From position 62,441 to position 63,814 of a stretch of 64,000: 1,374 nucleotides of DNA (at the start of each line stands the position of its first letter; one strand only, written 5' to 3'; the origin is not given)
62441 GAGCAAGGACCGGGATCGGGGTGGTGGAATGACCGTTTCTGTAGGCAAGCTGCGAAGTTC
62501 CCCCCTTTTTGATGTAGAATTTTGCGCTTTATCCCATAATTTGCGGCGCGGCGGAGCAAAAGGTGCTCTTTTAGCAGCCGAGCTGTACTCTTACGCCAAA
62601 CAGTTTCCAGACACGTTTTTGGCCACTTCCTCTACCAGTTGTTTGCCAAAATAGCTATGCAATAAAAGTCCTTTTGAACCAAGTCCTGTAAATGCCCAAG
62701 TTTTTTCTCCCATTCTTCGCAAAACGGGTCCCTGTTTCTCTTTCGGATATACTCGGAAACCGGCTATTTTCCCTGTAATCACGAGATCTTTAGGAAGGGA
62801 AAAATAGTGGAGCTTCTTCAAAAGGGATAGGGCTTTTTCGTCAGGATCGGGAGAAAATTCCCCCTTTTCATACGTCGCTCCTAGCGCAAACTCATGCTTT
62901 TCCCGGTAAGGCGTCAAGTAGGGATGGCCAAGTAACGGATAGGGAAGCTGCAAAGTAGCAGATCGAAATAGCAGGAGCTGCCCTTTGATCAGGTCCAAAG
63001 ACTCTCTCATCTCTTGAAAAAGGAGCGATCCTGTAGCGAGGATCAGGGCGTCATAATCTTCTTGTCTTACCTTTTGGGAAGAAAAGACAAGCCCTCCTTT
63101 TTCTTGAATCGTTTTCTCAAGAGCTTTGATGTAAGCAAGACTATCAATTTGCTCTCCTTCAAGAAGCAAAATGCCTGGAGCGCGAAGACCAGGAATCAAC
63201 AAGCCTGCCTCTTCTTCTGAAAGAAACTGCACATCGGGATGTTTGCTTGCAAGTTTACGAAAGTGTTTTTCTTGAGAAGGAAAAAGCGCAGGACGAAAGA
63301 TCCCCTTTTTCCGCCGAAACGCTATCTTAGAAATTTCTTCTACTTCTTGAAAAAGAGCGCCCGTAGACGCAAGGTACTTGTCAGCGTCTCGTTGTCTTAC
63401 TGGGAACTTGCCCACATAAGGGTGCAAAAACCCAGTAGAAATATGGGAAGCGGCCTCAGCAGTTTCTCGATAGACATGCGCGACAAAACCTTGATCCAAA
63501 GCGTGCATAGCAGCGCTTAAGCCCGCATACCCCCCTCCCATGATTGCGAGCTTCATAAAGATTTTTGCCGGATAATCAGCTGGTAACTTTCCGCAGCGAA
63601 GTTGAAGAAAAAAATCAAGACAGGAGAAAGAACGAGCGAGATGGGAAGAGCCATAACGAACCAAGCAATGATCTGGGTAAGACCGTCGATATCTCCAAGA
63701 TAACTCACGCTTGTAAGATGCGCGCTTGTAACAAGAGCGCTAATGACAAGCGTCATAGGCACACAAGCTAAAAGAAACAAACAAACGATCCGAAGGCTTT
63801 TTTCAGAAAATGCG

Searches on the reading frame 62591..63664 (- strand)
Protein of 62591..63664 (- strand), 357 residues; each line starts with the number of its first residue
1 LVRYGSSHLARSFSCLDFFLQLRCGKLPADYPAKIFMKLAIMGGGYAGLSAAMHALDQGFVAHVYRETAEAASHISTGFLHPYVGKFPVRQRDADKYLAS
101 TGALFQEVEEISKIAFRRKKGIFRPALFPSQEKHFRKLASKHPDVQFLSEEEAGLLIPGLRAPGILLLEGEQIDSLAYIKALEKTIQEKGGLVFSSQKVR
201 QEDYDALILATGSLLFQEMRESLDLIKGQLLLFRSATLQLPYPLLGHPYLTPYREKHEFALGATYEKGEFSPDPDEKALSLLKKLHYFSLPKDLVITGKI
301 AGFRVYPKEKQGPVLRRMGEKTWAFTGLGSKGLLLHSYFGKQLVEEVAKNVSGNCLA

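Call 86: search_protein_families(library=pfam, proteins=[window:62591-63664:-], max_evalue=0.001)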
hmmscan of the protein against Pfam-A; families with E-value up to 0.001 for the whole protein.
window:62591-63664:- (357 aa): 1 family
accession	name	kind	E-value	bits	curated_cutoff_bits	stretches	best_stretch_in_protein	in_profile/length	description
PF01266.30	DAO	-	1.9e-26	93.9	27.9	1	39-345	2-352/353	FAD dependent oxidoreductase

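Call 87: search_protein_families(library=ncbifam, proteins=[window:62591-63664:-], max_evalue=0.001)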
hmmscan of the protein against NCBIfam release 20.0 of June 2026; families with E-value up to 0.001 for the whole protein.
window:62591-63664:- (357 aa): 5 families
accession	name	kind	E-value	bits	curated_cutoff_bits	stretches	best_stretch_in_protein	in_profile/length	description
TIGR02352.1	thiamin_ThiO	equivalog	1.8e-16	60.2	250.8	1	40-349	2-349/351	glycine oxidase ThiO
TIGR03197.1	MnmC_Cterm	equivalog_domain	1e-12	47.8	174.2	1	39-277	2-269/400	FAD-dependent 5-carboxymethylaminomethyl-2-thiouridine(34) oxidoreductase MnmC1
NF002480.1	PRK01747.1-1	equivalog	9.9e-09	34.1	540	0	152-276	389-517/645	bifunctional tRNA (5-methylaminomethyl-2-thiouridine)(34)-methyltransferase MnmC2/FAD-dependent 5-carboxymethylaminomethyl-2-thiouridine(34)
NF002481.1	PRK01747.1-2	equivalog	3.8e-08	32.6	600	1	35-307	237-516/611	bifunctional tRNA (5-methylaminomethyl-2-thiouridine)(34)-methyltransferase MnmC2/FAD-dependent 5-carboxymethylaminomethyl-2-thiouridine(34)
NF003720.0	PRK05329.1-3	equivalog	0.00039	19.2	313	0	39-92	5-56/437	glycerol-3-phosphate dehydrogenase subunit GlpB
